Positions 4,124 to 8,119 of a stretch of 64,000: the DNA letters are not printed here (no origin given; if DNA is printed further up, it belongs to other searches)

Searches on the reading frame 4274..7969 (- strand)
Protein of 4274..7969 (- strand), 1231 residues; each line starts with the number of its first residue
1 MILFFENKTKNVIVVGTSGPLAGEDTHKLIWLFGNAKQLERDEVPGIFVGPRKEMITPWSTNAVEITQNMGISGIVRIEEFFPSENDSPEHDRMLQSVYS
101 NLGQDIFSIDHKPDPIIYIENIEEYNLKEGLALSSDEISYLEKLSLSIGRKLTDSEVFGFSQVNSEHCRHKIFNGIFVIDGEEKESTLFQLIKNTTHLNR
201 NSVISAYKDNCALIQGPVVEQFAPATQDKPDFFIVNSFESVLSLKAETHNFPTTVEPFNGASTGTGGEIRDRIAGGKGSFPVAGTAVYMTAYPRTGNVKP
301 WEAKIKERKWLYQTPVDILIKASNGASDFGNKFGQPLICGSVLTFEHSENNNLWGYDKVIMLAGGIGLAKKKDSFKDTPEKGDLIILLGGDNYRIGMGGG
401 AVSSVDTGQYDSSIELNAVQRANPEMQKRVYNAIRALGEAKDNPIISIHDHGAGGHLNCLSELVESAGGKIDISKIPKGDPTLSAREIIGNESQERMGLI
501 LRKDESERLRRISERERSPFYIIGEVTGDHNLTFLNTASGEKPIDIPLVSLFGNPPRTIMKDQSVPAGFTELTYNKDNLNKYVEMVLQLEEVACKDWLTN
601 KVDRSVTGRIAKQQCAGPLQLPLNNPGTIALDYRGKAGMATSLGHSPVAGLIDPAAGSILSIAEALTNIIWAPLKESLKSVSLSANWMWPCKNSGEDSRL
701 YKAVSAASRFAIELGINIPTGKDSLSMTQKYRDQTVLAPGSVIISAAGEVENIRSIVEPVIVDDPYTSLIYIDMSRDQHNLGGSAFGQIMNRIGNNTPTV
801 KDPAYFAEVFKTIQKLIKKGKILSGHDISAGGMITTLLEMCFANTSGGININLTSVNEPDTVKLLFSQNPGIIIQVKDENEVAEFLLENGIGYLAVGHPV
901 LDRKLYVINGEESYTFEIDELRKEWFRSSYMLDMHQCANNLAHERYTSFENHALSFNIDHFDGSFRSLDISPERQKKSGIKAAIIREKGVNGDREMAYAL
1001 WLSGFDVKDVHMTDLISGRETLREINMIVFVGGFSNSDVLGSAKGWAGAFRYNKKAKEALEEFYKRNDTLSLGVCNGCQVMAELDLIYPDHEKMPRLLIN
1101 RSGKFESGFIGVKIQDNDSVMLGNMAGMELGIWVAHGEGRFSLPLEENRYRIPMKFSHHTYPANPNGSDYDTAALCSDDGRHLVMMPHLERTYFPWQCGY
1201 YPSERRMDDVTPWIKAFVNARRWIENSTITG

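Call 43: search_protein_families(library=pfam, proteins=[window:4274-7969:-], max_evalue=0.00001)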
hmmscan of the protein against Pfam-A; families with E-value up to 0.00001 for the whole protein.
window:4274-7969:- (1231 aa): 5 families
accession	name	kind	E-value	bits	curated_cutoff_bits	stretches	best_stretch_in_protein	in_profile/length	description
PF13507.12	GATase_5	-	3.1e-82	276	27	1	981-1224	3-260/260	CobB/CobQ-like glutamine amidotransferase domain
PF22689.1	FGAR-AT_PurM_N-like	-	4.8e-43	147.1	27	1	595-747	2-158/160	FGAR-AT PurM_N-like domain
PF02769.27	AIRS_C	-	4.4e-39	134.6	23.1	2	381-533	2-152/156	AIR synthase related protein, C-terminal domain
PF18072.6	FGAR-AT_linker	-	1.6e-19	70.6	26.6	1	122-171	1-50/50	Formylglycinamide ribonucleotide amidotransferase linker domain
PF18076.6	FGAR-AT_N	-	1.3e-09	38.5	26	1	14-80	5-73/115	Formylglycinamide ribonucleotide amidotransferase N-terminal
